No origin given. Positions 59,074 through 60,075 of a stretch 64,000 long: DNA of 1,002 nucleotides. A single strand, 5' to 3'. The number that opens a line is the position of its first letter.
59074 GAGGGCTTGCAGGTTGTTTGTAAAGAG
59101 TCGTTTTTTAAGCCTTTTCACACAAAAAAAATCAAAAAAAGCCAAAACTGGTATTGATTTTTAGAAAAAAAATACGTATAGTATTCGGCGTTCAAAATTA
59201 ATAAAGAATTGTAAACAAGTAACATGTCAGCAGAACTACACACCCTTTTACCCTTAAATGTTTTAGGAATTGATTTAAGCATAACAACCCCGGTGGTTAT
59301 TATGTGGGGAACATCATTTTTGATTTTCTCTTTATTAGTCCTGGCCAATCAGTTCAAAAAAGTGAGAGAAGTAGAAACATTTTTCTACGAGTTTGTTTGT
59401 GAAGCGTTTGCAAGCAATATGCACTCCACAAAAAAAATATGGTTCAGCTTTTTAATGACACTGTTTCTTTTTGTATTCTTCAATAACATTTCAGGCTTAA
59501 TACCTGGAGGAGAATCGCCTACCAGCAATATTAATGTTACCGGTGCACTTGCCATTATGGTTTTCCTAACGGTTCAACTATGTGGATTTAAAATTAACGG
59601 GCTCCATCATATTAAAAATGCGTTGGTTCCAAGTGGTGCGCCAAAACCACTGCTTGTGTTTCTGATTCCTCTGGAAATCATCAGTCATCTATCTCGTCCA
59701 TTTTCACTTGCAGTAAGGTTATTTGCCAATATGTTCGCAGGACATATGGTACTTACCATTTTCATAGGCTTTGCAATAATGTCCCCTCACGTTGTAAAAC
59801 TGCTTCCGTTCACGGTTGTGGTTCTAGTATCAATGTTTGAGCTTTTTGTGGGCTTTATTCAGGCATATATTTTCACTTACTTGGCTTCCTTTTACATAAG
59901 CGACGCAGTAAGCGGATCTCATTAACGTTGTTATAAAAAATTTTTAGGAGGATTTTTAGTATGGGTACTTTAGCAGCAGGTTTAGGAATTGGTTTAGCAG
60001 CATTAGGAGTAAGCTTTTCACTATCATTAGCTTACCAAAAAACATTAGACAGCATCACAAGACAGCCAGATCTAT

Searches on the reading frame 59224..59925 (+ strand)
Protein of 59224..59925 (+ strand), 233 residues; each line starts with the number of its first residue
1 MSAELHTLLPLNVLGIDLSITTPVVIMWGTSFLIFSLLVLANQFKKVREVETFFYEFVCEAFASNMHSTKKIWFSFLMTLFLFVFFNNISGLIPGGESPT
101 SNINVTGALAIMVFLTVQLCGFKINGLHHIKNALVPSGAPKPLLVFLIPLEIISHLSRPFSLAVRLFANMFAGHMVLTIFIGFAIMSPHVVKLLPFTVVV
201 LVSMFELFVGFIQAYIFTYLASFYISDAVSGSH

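Call 33: search_protein_families(library=ncbifam, proteins=[window:59224-59925:+], max_evalue=0.01)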
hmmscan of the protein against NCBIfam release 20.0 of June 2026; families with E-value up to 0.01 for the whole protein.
window:59224-59925:+ (233 aa): 14 families
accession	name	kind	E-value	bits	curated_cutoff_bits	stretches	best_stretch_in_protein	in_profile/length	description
NF004482.0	PRK05815.2-4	equivalog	2.1e-53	181.6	225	1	5-233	13-252/252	F0F1 ATP synthase subunit A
TIGR01131.1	ATP_synt_6_or_A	equivalog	3.1e-52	177.8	102.6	1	22-228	16-226/227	F0F1 ATP synthase subunit A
NF009953.0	PRK13419.1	equivalog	1.2e-39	136.6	460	1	10-229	99-330/346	F0F1 ATP synthase subunit A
NF004481.0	PRK05815.2-3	equivalog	4.7e-36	124.5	227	1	23-230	28-219/225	F0F1 ATP synthase subunit A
NF009955.0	PRK13421.1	equivalog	1.8e-29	102.9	302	1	17-231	16-219/231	F0F1 ATP synthase subunit A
TIGR03306.1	altF1_A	exception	4.9e-28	98.2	302.1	1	68-228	71-215/217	alternate F1F0 ATPase, F0 subunit A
NF004486.0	PRK05815.3-4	equivalog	5.6e-27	94.9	272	1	4-229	10-223/224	F0F1 ATP synthase subunit A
NF009952.0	PRK13417.1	equivalog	9.6e-27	94.3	531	2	96-226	215-346/352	F0F1 ATP synthase subunit A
NF004479.0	PRK05815.1-4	equivalog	2.1e-26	92.7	268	1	14-232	11-237/238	F0F1 ATP synthase subunit A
NF009954.0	PRK13420.1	equivalog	8.1e-26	91.1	272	1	14-230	17-218/229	F0F1 ATP synthase subunit A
NF004484.0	PRK05815.3-2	equivalog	8.6e-22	78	234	1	6-225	5-220/226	F0F1 ATP synthase subunit A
NF004477.0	PRK05815.1-1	equivalog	4.7e-17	62.3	280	1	99-229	140-265/268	F0F1 ATP synthase subunit A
NF004485.0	PRK05815.3-3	equivalog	7.5e-16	58.3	249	1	69-228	80-251/281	F0F1 ATP synthase subunit A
NF004487.0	PRK05815.3-5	equivalog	2.7e-07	30.2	224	1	71-228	84-236/269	F0F1 ATP synthase subunit A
